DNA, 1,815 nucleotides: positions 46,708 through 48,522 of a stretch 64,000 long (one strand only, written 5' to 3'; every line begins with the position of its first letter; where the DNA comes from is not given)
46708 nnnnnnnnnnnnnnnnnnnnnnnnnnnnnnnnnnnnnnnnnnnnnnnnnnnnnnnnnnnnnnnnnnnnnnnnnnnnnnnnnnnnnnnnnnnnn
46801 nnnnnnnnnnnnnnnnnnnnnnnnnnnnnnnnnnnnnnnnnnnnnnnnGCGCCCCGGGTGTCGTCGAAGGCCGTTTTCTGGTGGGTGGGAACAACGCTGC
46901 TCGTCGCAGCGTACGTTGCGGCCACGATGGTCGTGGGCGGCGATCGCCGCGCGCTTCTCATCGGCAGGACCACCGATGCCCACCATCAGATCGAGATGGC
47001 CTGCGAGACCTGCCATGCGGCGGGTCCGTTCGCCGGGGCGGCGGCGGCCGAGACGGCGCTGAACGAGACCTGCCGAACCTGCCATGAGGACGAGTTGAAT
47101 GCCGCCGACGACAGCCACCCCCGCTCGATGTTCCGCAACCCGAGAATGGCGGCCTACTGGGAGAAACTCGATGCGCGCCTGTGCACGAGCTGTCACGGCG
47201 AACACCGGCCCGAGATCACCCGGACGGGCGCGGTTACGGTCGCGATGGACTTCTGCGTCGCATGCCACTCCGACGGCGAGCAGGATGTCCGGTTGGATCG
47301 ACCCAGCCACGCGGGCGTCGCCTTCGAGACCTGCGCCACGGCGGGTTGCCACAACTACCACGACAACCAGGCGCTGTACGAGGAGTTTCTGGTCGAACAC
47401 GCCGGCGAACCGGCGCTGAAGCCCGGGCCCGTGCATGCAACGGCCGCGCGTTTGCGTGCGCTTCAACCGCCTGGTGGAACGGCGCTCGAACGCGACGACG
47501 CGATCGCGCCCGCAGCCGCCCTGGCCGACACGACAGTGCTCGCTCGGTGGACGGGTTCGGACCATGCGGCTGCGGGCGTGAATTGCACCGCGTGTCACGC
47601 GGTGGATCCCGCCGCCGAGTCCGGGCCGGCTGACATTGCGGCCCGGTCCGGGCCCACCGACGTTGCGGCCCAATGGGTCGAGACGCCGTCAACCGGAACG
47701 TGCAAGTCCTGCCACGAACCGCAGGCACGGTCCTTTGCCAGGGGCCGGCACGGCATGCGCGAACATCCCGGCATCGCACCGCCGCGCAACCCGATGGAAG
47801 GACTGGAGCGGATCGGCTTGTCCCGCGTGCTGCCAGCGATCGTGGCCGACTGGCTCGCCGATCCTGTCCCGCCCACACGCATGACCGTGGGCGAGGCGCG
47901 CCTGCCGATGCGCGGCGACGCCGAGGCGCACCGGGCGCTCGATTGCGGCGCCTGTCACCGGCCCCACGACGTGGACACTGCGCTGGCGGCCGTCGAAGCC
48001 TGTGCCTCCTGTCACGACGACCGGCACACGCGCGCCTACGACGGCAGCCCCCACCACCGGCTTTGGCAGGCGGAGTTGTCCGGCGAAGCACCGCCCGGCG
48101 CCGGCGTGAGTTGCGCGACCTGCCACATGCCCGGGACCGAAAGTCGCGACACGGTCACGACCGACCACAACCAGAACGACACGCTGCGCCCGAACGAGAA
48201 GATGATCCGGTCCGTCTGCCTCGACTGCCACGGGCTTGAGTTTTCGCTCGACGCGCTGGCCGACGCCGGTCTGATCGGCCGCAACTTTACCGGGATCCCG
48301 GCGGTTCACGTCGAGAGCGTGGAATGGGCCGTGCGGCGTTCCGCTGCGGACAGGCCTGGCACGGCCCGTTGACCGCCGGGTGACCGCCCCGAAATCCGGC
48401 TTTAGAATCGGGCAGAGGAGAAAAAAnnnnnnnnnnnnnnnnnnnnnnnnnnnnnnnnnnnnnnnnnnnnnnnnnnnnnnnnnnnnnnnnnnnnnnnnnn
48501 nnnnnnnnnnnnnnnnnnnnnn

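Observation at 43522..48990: ICE-borne five-gene module: two OM beta-barrels, a four-His membrane protein, an 11-haem cytochrome c and a mono-haem protein (possible novel trans-envelope electron conduit)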

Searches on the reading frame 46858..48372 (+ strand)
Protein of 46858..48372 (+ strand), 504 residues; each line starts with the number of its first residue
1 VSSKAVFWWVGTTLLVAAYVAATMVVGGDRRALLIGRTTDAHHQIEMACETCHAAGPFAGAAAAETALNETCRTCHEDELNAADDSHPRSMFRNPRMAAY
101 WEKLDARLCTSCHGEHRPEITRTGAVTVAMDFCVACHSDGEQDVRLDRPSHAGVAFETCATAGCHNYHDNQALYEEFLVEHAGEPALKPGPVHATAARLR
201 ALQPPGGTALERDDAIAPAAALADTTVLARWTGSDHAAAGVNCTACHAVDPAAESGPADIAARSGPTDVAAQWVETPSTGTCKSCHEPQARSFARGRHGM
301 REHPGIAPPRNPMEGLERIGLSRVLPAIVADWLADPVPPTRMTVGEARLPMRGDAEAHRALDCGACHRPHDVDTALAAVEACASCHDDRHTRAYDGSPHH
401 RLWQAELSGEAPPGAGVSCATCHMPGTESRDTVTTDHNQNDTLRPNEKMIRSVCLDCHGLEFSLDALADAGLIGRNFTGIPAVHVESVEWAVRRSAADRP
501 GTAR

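Call 3: search_protein_families(library=pfam, proteins=[window:46858-48372:+], max_evalue=0.1)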
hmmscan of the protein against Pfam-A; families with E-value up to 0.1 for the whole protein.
window:46858-48372:+ (504 aa): 6 families
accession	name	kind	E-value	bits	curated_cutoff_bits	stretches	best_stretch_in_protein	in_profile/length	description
PF14537.11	Cytochrom_c3_2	-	1.1e-14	55.1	25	2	42-138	2-79/79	Cytochrome c3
PF22113.1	Mtrc-MtrF_II-IV_dom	-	8e-14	52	30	3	106-288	6-129/176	Outer membrane cytochrome MtrC/MtrF-like, domains II/IV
PF14522.11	Cytochrome_C7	-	6e-10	39.2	24.8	2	40-113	6-66/67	Cytochrome c7 and related cytochrome c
PF02085.21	Cytochrom_CIII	-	3.9e-08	34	22.9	2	42-128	27-92/101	Class III cytochrome C family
PF09699.15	Paired_CXXCH_1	-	1.2e-06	28.6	20.6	1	42-79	1-39/41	Doubled CXXCH motif (Paired_CXXCH_1)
PF02335.20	Cytochrom_C552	-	4.9e-05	22.9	24.1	1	415-459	243-283/438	Cytochrome c552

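Call 4: search_protein_families(library=ncbifam, proteins=[window:46858-48372:+], max_evalue=0.1)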
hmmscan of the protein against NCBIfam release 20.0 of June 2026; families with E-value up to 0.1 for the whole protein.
window:46858-48372:+ (504 aa): 6 families
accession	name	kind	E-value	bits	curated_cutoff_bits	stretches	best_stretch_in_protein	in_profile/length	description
NF041028.1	decahem_GSU2203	exception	1e-11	44.7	325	3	220-302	105-172/317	GSU2203 family decaheme c-type cytochrome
TIGR03508.1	decahem_SO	subfamily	1.2e-11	44.6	192.2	4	380-458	3-77/258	DmsE family decaheme c-type cytochrome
NF041198.1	UshA_like_PCGU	equivalog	0.0012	17.5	275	0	45-79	471-511/519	UshA-like (seleno)protein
NF008339.0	PRK11125.1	equivalog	0.0051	15.5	595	1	415-459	285-326/487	ammonia-forming cytochrome c nitrite reductase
NF043011.1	CytC7_Geobact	equivalog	0.013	16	120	1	10-79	8-77/89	cytochrome c7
NF047727.1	4hemeCytCCctA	equivalog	0.095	12.8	180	0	14-113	5-104/109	tetraheme c-type cytochrome CctA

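Call 5: find_encoding_contigs(protein=window:46858-48372:+, flank=10000, max_places=10)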
Protein window:46858-48372:+ (504 aa): 2 contigs read that carry it; 2 places shown.
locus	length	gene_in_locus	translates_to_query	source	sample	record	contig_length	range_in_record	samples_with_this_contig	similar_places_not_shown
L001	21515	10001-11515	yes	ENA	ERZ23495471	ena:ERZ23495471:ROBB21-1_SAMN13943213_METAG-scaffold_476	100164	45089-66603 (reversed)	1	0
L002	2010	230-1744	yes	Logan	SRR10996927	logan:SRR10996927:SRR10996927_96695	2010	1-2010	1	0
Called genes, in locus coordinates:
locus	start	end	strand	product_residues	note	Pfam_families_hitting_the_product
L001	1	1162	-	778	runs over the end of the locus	PF02195:ParB_N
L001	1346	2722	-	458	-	PF13203:DUF2201_N, PF09967:DUF2201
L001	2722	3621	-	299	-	-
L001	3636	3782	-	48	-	-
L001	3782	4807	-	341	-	-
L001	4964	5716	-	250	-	PF01507:PAPS_reduct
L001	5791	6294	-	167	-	PF04002:RadC, PF14464:Prok-JAB (weak)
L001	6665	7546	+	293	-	PF13505:OMP_b-brl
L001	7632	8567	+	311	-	-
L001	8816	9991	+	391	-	PF05719:GPP34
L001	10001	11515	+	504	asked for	PF02085:Cytochrom_CIII (faint), PF09699:Paired_CXXCH_1 (faint), PF14522:Cytochrome_C7 (faint), PF14537:Cytochrom_c3_2, PF22113:Mtrc-MtrF_II-IV_dom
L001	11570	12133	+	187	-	PF11845:Tll0287-like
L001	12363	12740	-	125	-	-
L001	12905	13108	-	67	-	-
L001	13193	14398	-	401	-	PF13356:Arm-DNA-bind_3, PF00589:Phage_integrase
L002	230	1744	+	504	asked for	PF02085:Cytochrom_CIII (faint), PF09699:Paired_CXXCH_1 (faint), PF14522:Cytochrome_C7 (faint), PF14537:Cytochrom_c3_2, PF22113:Mtrc-MtrF_II-IV_dom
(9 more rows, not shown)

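Call 6: search_solved_structures(query=window:46858-48372:+, max_evalue=1, show_alignments=2)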
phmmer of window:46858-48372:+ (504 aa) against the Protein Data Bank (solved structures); distinct sequences matched with E-value up to 1: 21.
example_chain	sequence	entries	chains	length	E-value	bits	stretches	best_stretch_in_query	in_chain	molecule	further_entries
1qdb_A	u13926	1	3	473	0.0019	20.5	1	398-459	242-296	CYTOCHROME C NITRITE REDUCTASE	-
2a3m_A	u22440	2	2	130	0.011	17.9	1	329-427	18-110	COG3005: Nitrate/TMAO reductases, membrane-bound tetraheme cytochrome c subunit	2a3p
8rv0_Y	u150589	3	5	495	0.015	17.5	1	407-458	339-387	Octaheme cytochrome c nitrite reductase | Octaheme nitrite c cytochrome c reductase | Octaheme nitrite reductase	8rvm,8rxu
1fs7_A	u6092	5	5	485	0.023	16.9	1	414-459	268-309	CYTOCHROME C NITRITE REDUCTASE | Cytochrome c-552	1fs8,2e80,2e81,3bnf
3bng_A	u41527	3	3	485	0.023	16.9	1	414-459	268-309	Cytochrome c-552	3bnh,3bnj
1fs9_A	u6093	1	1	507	0.026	16.8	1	414-459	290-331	CYTOCHROME C NITRITE REDUCTASE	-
1j0p_A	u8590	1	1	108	0.2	13.8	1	337-398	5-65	Cytochrome c3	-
1ehj_A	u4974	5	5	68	0.25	13.5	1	42-78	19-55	CYTOCHROME C7 | CYTOCHROME C551.5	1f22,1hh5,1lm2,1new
6v0a_A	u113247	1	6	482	0.32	13.2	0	415-458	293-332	Nitrite reductase (cytochrome; ammonia-forming)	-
7tfs_A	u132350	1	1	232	0.33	13.1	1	338-386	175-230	Cytochrome c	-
1kwj_A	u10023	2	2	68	0.49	12.6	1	42-78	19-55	cytochrome c7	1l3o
1gyo_A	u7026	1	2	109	0.53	12.4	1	357-423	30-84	CYTOCHROME C3, A DIMERIC CLASS III C-TYPE CYTOCHROME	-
1wr5_A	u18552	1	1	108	0.57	12.3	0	337-397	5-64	Cytochrome c3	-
2cdv_A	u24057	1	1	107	0.58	12.3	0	338-396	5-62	CYTOCHROME C3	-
2ewk_A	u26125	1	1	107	0.73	12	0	338-397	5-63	Cytochrome c3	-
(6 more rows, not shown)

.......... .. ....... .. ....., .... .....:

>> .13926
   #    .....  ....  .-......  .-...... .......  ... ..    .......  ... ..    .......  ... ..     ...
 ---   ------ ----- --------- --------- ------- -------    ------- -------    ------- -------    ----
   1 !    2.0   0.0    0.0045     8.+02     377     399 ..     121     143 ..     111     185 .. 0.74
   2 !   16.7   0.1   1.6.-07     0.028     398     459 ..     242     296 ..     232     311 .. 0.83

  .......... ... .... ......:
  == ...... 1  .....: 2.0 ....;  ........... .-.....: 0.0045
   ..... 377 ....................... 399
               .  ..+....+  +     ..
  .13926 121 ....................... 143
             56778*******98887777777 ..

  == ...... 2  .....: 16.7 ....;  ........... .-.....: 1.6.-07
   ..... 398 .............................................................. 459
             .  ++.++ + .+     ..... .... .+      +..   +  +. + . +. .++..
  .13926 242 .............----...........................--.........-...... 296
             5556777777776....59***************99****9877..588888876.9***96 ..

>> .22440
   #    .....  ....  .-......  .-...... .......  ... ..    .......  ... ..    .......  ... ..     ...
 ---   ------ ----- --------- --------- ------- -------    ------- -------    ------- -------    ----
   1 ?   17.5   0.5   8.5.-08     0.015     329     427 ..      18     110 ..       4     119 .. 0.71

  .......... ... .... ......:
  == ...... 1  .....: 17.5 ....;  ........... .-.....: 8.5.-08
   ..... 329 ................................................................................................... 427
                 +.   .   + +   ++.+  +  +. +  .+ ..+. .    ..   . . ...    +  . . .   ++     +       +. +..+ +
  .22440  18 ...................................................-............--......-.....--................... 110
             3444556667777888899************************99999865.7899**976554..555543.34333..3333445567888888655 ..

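Call 7: find_homologous_proteins(query=window:46858-48372:+, max_evalue=0.001)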
Query window:46858-48372:+ (504 aa): 2365 proteins with E <= 0.001 among 8000 candidates; the best 120 are listed.
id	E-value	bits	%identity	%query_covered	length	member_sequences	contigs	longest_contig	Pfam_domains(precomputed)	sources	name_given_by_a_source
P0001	0.0e+0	1154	100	100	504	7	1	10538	PF09699.16,PF14537.12,PF02085.22,PF14522.12,PF22113.2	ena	-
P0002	1.2e-289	980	84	100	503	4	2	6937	PF09699.16,PF14537.12,PF02085.22,PF14522.12,PF22113.2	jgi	-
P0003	1.7e-285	966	84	100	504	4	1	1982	PF09699.16,PF14537.12,PF14522.12,PF22113.2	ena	-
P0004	6.0e-273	925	82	100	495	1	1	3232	PF09699.16,PF14537.12,PF02085.22,PF14522.12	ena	-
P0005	6.8e-273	924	81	100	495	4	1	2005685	PF09699.16,PF14537.12,PF02085.22,PF02335.21,PF14522.12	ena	-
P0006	1.9e-270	916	79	100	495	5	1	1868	PF09699.16,PF14537.12,PF02085.22,PF02335.21,PF14522.12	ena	-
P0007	1.0e-265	901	78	100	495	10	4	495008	PF09699.16,PF14537.12,PF02085.22,PF14522.12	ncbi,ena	-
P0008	2.7e-264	896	78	100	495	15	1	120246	PF14537.12,PF02085.22,PF02335.21,PF14522.12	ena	-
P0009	2.0e-260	883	77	98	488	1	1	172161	PF09699.16,PF14537.12,PF02085.22,PF14522.12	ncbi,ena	-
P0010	1.6e-259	880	77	100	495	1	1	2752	PF14537.12,PF02085.22,PF14522.12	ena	-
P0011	7.1e-254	862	77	100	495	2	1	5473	PF09699.16,PF14537.12,PF02085.22,PF14522.12,PF22113.2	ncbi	-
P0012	4.0e-249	846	76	99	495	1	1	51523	PF09699.16,PF14537.12,PF02085.22,PF14522.12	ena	-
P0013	6.8e-237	806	71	98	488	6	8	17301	PF09699.16,PF14537.12,PF02335.21,PF14522.12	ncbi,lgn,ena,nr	ncbi:MAG: NrfA- nitrite reduction protein [Gammaproteobacteria bacterium]|nr:NrfA- nitrite reduction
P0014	1.7e-236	804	71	100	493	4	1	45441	PF09699.16,PF14537.12,PF02085.22,PF02335.21,PF14522.12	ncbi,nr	ncbi:MAG: cytochrome c3 family protein [Rhodospirillaceae bacterium]|nr:cytochrome c3 family protein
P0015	5.2e-234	796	71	100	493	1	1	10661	PF09699.16,PF14537.12,PF14522.12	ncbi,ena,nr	ncbi:MAG: cytochrome c3 family protein [Rhodospirillales bacterium]|nr:cytochrome c3 family protein 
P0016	1.5e-232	791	71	99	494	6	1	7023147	PF09699.16,PF14537.12,PF02335.21,PF14522.12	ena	-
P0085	6.9e-201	687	62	100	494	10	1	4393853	PF09699.16,PF14537.12,PF14522.12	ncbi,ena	-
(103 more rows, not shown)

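Call 9: find_related_loci(query=A1, collection=genome_contigs, flank=8000)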
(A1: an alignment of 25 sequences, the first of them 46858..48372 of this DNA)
Query A1 (504 aa) in genome_contigs; peptide patterns used: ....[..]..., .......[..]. (x = any residue, [..] = any of these).
599 stretches matched a pattern (row limit reached: there are more); 582 encode a relative of the query (tblastn E <= 1e-3); the best 80 are kept; 80 distinct loci.
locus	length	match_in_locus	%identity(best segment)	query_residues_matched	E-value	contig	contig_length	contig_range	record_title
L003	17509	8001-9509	84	1-502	0e+0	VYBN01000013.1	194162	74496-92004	MAG: Gammaproteobacteria bacterium isolate SB0673_bin_2 NODE_11_length_194162_cov_63.034244, whole genome shotgun sequen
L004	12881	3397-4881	79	1-504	0e+0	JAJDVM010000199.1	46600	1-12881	MAG: Defluviicoccus sp. isolate jk18x22bins.41 k141_288667, whole genome shotgun sequence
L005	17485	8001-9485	78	1-504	0e+0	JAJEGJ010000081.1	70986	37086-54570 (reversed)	MAG: Alphaproteobacteria bacterium isolate p16x44bins.6 k141_361718, whole genome shotgun sequence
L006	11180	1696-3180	79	1-504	0e+0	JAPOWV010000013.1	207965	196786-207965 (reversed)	MAG: Gammaproteobacteria bacterium isolate COS2_bin_9 NODE_32_length_207965_cov_11.9027, whole genome shotgun sequence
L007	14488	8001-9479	72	1-504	0e+0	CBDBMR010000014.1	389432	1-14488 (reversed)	MAG: Rhodospirillales bacterium isolate e27e2cbc-abdb-4762-b094-4e72ea50ec95 genome assembly, contig: contig_14, whole g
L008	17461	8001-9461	68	1-497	0e+0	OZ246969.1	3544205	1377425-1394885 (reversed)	MAG: Arenicellales bacterium isolate 1218857c-7fba-425a-818a-049516f6d46d genome assembly, chromosome: 1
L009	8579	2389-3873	69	1-504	0e+0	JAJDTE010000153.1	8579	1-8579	MAG: Gammaproteobacteria bacterium isolate jk18x11bins.53 k141_1010798, whole genome shotgun sequence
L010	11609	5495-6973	69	1-502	0e+0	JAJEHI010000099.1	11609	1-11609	MAG: Defluviicoccus sp. isolate p16x60bins.37 k141_856949, whole genome shotgun sequence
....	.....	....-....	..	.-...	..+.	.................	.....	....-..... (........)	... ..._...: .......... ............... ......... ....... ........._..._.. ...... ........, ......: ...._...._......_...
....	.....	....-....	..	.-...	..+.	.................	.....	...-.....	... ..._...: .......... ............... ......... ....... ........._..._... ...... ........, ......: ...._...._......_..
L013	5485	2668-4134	65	1-498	0e+0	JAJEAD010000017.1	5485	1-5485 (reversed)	MAG: Gammaproteobacteria bacterium isolate jk18x7bins.3 k141_1701202, whole genome shotgun sequence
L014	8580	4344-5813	67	1-499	0e+0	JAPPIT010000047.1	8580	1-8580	MAG: Defluviicoccus sp. isolate RHO2_bin_2 NODE_9000_length_8580_cov_64.569619, whole genome shotgun sequence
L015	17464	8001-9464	62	1-497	0e+0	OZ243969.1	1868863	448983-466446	MAG: Gammaproteobacteria bacterium isolate 9d7049a9-63ed-4b9d-8f30-7360124962fc genome assembly, chromosome: 1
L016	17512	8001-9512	64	1-497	0e+0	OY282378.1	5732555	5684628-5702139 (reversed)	MAG: uncultured Gammaproteobacteria bacterium genome assembly, chromosome: 1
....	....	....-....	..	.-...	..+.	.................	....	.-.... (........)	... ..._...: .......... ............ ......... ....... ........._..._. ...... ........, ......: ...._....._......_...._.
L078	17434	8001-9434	50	1-494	1e-157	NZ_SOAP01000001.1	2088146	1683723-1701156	Pelagimonas phthalicica strain DSM 26923 Ga0180970_101, whole genome shotgun sequence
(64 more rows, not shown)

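Call 29: search_protein_families(library=pfam, proteins=[L078:5989-7986:+, L078:10088-10546:+, L078:10492-10971:+, L078:9519-10088:+], max_evalue=0.01)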
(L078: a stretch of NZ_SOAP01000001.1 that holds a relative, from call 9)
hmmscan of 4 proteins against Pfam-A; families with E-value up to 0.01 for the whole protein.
L078:5989-7986:+ (665 aa): 21 families
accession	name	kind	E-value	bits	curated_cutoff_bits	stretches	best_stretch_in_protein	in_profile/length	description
PF07992.20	Pyr_redox_2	-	3.9e-63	214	26.1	1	20-315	2-290/291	Pyridine nucleotide-disulphide oxidoreductase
PF00070.33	Pyr_redox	-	1.8e-19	70.4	22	1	160-239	1-81/82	Pyridine nucleotide-disulphide oxidoreductase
PF18267.7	Rubredoxin_C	-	1.2e-17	64.1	25.9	1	328-397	1-69/70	Rubredoxin NAD+ reductase C-terminal domain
PF01266.30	DAO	-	4.7e-13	49.8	27.9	2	205-265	154-214/353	FAD dependent oxidoreductase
PF04324.20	Fer2_BFD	-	2.9e-12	47.2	26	1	430-478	1-49/50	BFD-like [2Fe-2S] binding domain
PF13738.12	Pyr_redox_3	-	1.6e-11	44.5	30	1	86-289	95-305/305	Pyridine nucleotide-disulphide oxidoreductase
PF03486.20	HI0933_like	-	1.1e-09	38.6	50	0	160-193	2-35/244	HI0933-like protein Rossmann domain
PF13241.12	NAD_binding_7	-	3.2e-08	34.5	22.1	1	156-265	5-83/104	Putative NAD(P)-binding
PF13450.12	NAD_binding_8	-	1.3e-07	32.2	21.9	1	163-193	1-31/68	NAD(P)-binding Rossmann-like domain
PF01134.28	GIDA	-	2.9e-07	30.3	22.1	0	160-214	1-60/391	Glucose inhibited division protein A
PF04820.20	Trp_halogenase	-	2.3e-06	27.2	21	0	20-53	1-36/458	Tryptophan halogenase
PF00890.30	FAD_binding_2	-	1.6e-05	24.7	20.4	0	161-191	2-32/414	FAD binding domain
PF01262.27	AlaDh_PNT_C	-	1.8e-05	24.7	23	0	156-201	26-70/214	Alanine dehydrogenase/PNT, C-terminal domain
PF02254.24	TrkA_N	-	4.1e-05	24.3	23.8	0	161-192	1-32/116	TrkA-N domain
PF05834.18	Lycopene_cycl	-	8.8e-05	22.2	23.4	0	21-51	2-32/380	Lycopene cyclase protein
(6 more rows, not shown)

L078:10088-10546:+ (152 aa): 2 families
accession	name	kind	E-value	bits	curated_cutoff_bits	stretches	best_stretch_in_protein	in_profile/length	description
PF13442.11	Cytochrome_CBB3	-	1.4e-11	45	27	1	54-134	3-68/68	Cytochrome C oxidase, cbb3-type, subunit III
PF00034.26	Cytochrom_C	-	8.4e-09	37.1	21.3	1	56-136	3-88/90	Cytochrome c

L078:10492-10971:+ (159 aa): 2 families
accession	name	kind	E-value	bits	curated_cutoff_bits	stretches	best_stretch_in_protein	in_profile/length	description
PF00042.28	Globin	-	5.8e-17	62.7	22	1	47-149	3-117/117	Globin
PF11563.14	Protoglobin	-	0.0028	18.1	25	1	15-111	8-104/158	Protoglobin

L078:9519-10088:+ (189 aa): 1 family
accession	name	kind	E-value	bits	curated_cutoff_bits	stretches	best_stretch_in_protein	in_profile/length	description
PF11845.13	Tll0287-like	-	1.5e-20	74.5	24.1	1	25-186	3-144/144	Tll0287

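Call 32: predict_structure(alignment_id=A2)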
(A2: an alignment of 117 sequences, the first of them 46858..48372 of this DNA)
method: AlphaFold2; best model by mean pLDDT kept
length: 504 residues; sequences in the alignment: 117
mean_pLDDT: 58.7   pTM: 0.48
mean pLDDT of the five models: 58.7, 58.2, 55.8, 55.7, 53.5
residues with pLDDT >= 90: 59; 70-90: 111; 50-70: 89; < 50: 245
segments of 3 or more residues with pLDDT < 50: 33-61, 71-73, 83-87, 89-142, 156-169, 206-217, 233-303, 338-374, 502-504
pLDDT, mean of each block of 10 residues (from residue 1): 85 86 60 45 35 39 51 49 47 42 33 33 32 38 53 49 41 78 91 84 54 49 52 45 42 40 46 44 45 39 52 78 82 60 34 43 36 50 69 89 89 88 78 69 55 86 92 93 91 79 45
secondary structure, 60 per line:
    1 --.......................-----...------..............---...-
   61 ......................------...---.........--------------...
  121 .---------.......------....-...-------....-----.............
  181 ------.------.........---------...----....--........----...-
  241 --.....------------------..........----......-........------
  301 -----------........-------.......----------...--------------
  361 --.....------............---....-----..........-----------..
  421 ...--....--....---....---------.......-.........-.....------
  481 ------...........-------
elements in order: H3-25 H40-53 H61-82 H95-103 H118-121 H131-137 H144-147 H159-162 H168-180 H194-202 H219-222 H225-232 H243-247 H266-275 H280-285 H287-294 H312-319 H327-333 H363-367 H374-385 H389-392 H398-407 H419-423 E426-429 E432-435 H439-442 H452-457 H460-468 H470-474 H487-497
